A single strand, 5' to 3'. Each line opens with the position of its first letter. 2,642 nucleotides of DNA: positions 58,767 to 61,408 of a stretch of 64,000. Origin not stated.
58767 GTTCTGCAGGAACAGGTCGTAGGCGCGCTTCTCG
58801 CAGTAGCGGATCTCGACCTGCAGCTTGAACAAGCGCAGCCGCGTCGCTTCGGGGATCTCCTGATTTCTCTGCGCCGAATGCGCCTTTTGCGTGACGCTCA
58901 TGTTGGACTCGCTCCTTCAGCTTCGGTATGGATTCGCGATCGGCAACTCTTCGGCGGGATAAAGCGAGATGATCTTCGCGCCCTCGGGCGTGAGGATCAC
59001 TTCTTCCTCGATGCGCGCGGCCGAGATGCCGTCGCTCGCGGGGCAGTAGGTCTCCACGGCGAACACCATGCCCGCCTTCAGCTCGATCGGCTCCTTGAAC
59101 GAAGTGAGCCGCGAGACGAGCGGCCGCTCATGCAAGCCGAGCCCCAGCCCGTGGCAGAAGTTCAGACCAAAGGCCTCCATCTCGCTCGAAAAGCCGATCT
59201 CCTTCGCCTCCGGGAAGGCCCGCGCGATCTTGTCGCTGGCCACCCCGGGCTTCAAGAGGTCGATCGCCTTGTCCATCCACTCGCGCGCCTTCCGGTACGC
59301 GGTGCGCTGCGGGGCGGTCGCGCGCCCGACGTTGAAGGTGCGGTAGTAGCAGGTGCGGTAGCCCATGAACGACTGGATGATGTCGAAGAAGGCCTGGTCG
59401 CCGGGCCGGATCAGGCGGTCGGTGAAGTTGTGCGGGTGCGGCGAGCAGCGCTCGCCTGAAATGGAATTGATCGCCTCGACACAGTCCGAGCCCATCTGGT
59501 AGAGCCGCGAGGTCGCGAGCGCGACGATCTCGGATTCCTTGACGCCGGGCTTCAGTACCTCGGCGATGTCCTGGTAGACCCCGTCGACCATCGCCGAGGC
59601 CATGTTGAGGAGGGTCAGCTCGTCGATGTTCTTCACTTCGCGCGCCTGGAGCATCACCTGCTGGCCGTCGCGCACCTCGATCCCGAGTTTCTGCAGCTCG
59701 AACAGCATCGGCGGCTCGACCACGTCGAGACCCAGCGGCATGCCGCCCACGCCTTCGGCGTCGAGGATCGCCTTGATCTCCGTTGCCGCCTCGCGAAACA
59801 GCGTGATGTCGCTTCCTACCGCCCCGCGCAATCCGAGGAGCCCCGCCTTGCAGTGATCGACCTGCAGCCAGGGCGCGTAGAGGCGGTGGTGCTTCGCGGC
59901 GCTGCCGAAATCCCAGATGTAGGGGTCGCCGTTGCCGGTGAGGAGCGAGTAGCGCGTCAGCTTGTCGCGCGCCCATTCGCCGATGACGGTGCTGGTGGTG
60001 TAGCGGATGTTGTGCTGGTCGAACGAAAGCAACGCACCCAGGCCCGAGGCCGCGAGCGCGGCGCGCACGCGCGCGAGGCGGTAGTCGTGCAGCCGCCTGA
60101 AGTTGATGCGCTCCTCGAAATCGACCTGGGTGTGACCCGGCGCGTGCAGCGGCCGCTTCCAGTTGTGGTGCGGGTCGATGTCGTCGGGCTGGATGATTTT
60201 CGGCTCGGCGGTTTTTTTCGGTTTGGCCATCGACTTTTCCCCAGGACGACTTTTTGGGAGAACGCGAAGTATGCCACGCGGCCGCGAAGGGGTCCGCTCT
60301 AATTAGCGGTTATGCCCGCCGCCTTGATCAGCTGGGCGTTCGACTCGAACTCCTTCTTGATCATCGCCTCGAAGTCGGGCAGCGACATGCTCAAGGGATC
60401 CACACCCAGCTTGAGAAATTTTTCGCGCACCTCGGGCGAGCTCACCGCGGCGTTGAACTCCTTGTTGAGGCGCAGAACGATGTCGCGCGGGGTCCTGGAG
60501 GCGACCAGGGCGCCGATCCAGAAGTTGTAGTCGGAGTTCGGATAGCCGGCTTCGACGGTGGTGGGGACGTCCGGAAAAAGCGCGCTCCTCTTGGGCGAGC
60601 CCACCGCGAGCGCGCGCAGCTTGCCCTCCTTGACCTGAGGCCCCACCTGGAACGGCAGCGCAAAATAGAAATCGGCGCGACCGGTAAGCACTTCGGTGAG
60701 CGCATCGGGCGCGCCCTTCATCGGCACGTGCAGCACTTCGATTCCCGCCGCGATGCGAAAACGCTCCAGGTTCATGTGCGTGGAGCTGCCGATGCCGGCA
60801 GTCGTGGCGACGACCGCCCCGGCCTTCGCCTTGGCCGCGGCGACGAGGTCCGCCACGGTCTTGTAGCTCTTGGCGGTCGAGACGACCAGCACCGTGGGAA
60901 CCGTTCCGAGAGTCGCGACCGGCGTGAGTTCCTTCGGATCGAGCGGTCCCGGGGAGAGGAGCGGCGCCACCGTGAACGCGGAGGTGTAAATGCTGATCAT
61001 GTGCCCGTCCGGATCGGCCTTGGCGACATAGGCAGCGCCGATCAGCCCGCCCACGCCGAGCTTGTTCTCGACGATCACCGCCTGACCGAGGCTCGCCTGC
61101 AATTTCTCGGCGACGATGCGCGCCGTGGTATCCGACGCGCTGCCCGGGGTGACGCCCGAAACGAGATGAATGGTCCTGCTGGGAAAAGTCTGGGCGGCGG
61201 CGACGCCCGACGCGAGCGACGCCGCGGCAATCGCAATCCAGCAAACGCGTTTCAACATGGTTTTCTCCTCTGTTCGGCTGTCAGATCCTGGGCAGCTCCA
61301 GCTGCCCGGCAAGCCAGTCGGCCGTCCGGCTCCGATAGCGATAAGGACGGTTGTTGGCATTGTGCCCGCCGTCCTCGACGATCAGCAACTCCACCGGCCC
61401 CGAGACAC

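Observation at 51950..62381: Eleven-gene co-directional catabolic array of unknown substrate, framed by beta-ketoadipate-type CoA-transferase and thiolase genes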

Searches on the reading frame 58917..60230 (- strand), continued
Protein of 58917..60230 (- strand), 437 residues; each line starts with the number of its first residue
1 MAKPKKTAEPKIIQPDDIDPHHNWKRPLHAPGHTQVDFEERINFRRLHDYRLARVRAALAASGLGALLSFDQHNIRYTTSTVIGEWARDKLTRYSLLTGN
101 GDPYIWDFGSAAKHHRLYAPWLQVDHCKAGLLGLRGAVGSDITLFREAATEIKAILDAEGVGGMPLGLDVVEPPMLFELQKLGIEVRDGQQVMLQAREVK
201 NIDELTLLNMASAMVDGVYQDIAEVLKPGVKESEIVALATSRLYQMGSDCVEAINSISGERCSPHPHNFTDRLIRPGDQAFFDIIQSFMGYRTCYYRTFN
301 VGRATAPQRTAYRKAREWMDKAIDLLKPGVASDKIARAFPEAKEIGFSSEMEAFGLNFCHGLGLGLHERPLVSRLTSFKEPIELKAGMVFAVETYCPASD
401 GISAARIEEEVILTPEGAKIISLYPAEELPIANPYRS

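Call 88: search_protein_families(library=pfam, proteins=[L079:3512-4720:-, L083:5989-6315:-, L083:6629-7693:+, L080:7625-8260:+, L077:49-1815:-, L077:3323-4726:-, L077:4976-6283:+, L078:13403-14083:+, L078:14080-15144:+, L077:8033-8911:+], max_evalue=0.0001)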
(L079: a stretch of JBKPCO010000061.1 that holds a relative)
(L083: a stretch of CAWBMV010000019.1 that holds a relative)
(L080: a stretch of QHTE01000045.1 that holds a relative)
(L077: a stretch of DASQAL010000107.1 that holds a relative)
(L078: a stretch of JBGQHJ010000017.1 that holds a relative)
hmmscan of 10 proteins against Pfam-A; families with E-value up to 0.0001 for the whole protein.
L079:3512-4720:- (402 aa): 0 families

L083:5989-6315:- (108 aa): 0 families

L083:6629-7693:+ (354 aa): 1 family
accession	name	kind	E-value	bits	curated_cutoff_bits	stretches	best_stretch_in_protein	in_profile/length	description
PF00180.25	Iso_dh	-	6.4e-90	302.3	27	1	5-347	2-348/348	Isocitrate/isopropylmalate dehydrogenase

L080:7625-8260:+ (211 aa): 1 family
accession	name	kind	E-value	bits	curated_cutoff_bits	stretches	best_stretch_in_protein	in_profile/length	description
PF04336.18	ACP_PD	-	5.4e-05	23.8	27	1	1-69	1-63/183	Acyl carrier protein phosphodiesterase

L077:49-1815:- (588 aa): 4 families
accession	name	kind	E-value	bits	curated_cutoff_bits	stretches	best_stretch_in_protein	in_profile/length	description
PF00441.29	Acyl-CoA_dh_1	-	1.7e-30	106.6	22.4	1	294-450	1-149/150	Acyl-CoA dehydrogenase, C-terminal domain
PF18158.6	AidB_N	-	1.3e-21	77.7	22.9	1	16-176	4-153/156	Adaptive response protein AidB N-terminal domain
PF02770.24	Acyl-CoA_dh_M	-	6e-16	58.8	33.3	1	185-282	2-94/97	Acyl-CoA dehydrogenase, middle domain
PF08028.16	Acyl-CoA_dh_2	-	1.9e-07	31.8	22.7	1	312-436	4-130/134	Acyl-CoA dehydrogenase, C-terminal domain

L077:3323-4726:- (467 aa): 2 families
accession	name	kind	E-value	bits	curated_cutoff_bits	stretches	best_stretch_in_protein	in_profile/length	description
PF02720.22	DUF222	-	8.6e-24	84.8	24.4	1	24-322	3-306/306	Domain of unknown function (DUF222)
PF01844.29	HNH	-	4.2e-07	30.4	21.4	1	336-367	15-46/47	HNH endonuclease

L077:4976-6283:+ (435 aa): 1 family
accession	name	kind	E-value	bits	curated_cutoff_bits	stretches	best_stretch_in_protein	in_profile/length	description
PF01979.26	Amidohydro_1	-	2.5e-64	218.1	25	1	51-407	2-345/345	Amidohydrolase family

L078:13403-14083:+ (226 aa): 2 families
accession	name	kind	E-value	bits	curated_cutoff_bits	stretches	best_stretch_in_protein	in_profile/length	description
PF00005.33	ABC_tran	-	2.5e-18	67.4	25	1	19-174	1-136/137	ABC transporter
PF13401.12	AAA_22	-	5e-05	24.1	27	0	29-171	5-91/130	AAA domain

L078:14080-15144:+ (354 aa): 0 families

L077:8033-8911:+ (292 aa): 3 families
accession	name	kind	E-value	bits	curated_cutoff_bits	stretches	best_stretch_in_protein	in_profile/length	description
PF00561.26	Abhydrolase_1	-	7.6e-23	81.9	25.8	1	31-279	1-244/245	alpha/beta hydrolase fold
PF12697.13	Abhydrolase_6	-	7.1e-21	76.3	26.3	1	33-284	1-215/217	Alpha/beta hydrolase family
PF12146.15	Hydrolase_4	-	3e-15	56.6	27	1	33-195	7-173/239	Serine aminopeptidase, S33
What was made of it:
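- No isocitrate/isopropylmalate-type dehydrogenase was seen next to M24 in the proteobacterial or actinobacterial clusters (a 354-aa one lies four genes upstream in the Rokubacteria loci, call 88).
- Tried and rejected: Iso_dh gene near M24 in Rokubacteria (call 88).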

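Call 94: search_protein_families(library=pfam, proteins=[L094:8594-8980:+, L094:10359-11222:+, L094:11292-11996:+], max_evalue=0.001)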
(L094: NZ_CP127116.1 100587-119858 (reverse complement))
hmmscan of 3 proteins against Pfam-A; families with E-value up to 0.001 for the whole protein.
L094:8594-8980:+ (128 aa): 1 family
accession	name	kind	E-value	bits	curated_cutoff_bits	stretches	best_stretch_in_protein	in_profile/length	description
PF01042.26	Ribonuc_L-PSP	-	8.2e-15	55.3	27.3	1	22-128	14-121/121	Endoribonuclease L-PSP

L094:10359-11222:+ (287 aa): 5 families
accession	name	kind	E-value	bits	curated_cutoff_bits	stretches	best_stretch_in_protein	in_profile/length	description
PF03446.21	NAD_binding_2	-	7.1e-27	94.8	21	1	4-153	2-157/161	NAD binding domain of 6-phosphogluconate dehydrogenase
PF14833.11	NAD_binding_11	-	3e-13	50.5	30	1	162-266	3-107/122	NAD-binding of NADP-dependent 3-hydroxyisobutyrate dehydrogenase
PF03807.23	F420_oxidored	-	5.2e-06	27.4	21.6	1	4-61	2-64/94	NADP oxidoreductase coenzyme F420-dependent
PF02826.25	2-Hacid_dh_C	-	0.00027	20.8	25.1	1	2-75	37-110/178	D-isomer specific 2-hydroxyacid dehydrogenase, NAD binding domain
PF02558.23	ApbA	-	0.00035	20.7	22.2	1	6-41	3-37/150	Ketopantoate reductase PanE/ApbA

L094:11292-11996:+ (234 aa): 4 families
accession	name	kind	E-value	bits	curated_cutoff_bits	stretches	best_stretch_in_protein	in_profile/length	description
PF00106.31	adh_short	-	1.3e-21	77.4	26.6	1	5-183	2-188/195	short chain dehydrogenase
PF13561.12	adh_short_C2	-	1.3e-18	67.9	27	1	11-231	4-235/236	Enoyl-(Acyl carrier protein) reductase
PF23441.1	SDR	-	1e-10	41.9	27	1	3-230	7-254/258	SDR-like rossmann domain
PF08659.16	KR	-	1.4e-07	32.1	22.6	1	5-118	2-125/180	KR domain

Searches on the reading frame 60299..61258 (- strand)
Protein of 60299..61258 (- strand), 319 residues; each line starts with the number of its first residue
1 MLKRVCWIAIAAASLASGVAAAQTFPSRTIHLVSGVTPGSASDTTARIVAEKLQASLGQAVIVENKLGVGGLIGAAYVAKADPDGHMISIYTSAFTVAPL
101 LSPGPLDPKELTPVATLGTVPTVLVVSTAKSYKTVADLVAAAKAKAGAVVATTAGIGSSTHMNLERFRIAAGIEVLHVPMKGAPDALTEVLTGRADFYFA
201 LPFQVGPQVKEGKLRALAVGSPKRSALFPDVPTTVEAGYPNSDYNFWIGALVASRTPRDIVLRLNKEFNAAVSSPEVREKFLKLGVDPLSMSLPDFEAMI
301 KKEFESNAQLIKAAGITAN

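Call 4: search_protein_families(library=pfam, proteins=[window:60299-61258:-], max_evalue=0.001)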
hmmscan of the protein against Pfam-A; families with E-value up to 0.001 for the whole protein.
window:60299-61258:- (319 aa): 1 family
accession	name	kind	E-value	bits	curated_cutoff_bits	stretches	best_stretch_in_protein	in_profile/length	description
PF03401.19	TctC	-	2.8e-60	204.6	27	1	46-315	2-273/274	Tripartite tricarboxylate transporter family receptor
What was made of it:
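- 60299..61258 (-): Bug/TctC periplasmic binding protein 1. Pfam PF03401, 204.6 bits (call 4).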

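Call 5: search_protein_families(library=ncbifam, proteins=[window:60299-61258:-], max_evalue=0.001)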
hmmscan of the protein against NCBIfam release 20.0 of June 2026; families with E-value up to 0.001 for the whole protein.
window:60299-61258:- (319 aa): 0 families
